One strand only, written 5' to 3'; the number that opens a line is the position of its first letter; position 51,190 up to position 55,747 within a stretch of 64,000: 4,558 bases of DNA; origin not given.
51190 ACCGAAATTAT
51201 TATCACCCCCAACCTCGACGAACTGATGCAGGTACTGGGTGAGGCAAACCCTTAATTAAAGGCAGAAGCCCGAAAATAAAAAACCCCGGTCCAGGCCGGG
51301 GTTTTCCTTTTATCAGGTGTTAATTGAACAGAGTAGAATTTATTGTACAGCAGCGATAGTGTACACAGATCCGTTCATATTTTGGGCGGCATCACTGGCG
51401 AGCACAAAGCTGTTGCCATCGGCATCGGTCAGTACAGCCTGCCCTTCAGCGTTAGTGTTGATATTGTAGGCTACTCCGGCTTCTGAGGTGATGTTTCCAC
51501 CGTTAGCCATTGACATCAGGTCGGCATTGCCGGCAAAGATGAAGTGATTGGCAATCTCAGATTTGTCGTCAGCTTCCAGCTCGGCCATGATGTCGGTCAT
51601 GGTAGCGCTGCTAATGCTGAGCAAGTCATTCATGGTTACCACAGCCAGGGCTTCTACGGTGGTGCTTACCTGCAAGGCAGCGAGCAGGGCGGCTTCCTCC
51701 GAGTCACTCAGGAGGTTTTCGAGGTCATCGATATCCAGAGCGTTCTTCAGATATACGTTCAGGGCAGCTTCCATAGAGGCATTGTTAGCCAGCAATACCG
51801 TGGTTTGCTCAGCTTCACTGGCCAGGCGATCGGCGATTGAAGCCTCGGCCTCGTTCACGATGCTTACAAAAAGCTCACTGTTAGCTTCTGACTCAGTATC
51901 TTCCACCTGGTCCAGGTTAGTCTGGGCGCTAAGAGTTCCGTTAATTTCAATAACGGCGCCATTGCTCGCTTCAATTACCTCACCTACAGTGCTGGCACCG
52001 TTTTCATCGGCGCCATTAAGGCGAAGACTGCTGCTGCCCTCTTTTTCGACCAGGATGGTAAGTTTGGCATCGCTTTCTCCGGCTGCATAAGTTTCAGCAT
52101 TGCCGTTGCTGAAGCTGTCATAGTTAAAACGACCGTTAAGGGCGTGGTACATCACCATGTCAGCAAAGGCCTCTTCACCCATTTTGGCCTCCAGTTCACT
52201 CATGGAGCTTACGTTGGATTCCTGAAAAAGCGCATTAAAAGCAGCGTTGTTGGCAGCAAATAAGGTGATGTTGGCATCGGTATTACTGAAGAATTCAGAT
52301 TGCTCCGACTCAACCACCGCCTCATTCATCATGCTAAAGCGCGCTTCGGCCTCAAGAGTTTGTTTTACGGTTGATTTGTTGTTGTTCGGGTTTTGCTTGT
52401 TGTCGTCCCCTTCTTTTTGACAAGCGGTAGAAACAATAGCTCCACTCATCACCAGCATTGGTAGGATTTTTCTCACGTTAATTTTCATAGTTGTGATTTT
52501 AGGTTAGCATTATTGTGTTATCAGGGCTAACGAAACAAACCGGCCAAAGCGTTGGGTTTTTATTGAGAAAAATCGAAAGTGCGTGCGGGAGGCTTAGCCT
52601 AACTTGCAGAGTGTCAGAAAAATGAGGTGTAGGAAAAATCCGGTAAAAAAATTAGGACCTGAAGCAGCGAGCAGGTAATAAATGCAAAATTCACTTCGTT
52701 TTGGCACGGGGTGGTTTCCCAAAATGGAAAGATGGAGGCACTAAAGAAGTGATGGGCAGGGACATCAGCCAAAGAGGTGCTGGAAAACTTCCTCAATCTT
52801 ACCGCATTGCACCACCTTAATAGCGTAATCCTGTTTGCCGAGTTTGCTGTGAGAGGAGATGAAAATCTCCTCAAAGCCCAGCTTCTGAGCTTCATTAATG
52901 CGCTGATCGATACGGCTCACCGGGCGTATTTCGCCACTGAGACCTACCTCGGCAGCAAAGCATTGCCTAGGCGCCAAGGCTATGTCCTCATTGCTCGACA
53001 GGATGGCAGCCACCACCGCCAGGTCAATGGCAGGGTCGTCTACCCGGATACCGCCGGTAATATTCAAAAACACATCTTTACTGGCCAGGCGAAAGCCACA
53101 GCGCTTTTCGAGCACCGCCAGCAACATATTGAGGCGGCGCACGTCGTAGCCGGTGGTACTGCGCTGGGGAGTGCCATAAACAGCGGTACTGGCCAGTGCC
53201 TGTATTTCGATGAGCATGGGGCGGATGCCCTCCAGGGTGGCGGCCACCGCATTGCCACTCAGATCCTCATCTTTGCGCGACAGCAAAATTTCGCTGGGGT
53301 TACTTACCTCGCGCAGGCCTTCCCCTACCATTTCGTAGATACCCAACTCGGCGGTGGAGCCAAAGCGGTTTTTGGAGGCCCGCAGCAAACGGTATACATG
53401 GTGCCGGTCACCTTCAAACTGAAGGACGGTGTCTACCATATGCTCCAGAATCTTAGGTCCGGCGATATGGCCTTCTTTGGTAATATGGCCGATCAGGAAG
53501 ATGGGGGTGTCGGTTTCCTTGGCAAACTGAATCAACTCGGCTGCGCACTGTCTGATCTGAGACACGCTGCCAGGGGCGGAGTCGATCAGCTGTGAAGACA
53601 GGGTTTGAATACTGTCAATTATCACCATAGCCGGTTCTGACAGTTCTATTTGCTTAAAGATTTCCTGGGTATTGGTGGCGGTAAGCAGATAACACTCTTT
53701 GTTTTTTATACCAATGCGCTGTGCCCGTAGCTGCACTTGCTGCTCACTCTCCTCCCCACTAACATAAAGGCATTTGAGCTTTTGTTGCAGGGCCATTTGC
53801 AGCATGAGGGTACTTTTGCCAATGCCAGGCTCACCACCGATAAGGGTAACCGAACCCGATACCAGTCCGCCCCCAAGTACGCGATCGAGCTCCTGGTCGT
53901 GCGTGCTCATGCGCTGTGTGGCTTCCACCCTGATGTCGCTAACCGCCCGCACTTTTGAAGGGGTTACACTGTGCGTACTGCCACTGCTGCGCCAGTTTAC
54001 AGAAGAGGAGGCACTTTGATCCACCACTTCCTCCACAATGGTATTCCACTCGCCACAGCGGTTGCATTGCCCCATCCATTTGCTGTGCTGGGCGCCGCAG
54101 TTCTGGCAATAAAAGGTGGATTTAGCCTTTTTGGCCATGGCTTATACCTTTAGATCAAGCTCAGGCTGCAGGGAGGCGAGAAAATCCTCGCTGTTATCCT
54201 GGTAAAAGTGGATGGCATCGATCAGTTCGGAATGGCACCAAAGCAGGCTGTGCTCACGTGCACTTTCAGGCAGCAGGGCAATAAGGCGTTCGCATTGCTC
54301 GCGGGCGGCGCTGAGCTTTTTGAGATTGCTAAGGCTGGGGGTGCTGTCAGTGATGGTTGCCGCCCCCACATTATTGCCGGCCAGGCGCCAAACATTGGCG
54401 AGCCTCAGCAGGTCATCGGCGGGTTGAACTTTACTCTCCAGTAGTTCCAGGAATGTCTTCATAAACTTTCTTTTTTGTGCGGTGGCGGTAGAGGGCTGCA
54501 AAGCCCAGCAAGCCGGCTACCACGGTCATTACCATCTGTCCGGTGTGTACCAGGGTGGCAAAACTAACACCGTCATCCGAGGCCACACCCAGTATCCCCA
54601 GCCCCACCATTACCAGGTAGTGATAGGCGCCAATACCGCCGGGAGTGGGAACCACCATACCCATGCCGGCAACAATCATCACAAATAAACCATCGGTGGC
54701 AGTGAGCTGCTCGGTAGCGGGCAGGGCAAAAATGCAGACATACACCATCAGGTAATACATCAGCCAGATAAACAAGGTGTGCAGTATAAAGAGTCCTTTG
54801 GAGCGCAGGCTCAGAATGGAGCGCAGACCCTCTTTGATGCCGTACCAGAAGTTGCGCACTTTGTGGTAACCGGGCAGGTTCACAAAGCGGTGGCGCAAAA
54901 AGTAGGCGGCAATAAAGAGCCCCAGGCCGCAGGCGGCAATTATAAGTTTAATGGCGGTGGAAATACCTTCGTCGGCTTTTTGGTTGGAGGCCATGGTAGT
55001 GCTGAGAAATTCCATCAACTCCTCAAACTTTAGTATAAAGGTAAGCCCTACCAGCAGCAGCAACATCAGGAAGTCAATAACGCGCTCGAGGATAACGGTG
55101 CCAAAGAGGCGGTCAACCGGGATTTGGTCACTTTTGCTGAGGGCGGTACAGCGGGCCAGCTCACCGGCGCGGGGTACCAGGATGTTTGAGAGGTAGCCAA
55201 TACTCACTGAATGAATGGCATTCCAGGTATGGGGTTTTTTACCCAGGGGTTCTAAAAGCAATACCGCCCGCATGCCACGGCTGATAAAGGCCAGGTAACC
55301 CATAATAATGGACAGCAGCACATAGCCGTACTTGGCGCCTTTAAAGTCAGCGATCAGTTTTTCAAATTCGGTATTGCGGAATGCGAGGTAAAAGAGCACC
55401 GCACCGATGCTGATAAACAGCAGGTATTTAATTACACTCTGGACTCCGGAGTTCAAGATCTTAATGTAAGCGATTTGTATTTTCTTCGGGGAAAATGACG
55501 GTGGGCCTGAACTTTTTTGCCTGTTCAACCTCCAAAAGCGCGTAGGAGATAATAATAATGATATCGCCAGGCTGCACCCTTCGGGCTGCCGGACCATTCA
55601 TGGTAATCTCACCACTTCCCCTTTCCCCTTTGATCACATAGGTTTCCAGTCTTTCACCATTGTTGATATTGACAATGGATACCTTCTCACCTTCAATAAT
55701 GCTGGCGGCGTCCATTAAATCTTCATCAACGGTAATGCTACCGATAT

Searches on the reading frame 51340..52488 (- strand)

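Call 79: search_protein_families(library=pfam, proteins=[window:51340-52488:-], max_evalue=0.001)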
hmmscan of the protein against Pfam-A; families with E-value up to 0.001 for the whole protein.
window:51340-52488:- (382 aa): 1 family
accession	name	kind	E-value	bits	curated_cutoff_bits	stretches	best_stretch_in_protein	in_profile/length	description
PF02469.27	Fasciclin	-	2.5e-14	54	22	1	50-186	2-121/123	Fasciclin domain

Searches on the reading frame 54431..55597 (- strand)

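Call 79: search_protein_families(library=pfam, proteins=[window:54431-55597:-], max_evalue=0.001)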
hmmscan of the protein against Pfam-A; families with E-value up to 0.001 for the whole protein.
window:54431-55597:- (388 aa): 1 family
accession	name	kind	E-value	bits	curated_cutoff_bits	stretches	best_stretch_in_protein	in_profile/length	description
PF03706.18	LPG_synthase_TM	-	1.5e-39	136.8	33.4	1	62-362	5-302/302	Lysylphosphatidylglycerol synthase TM region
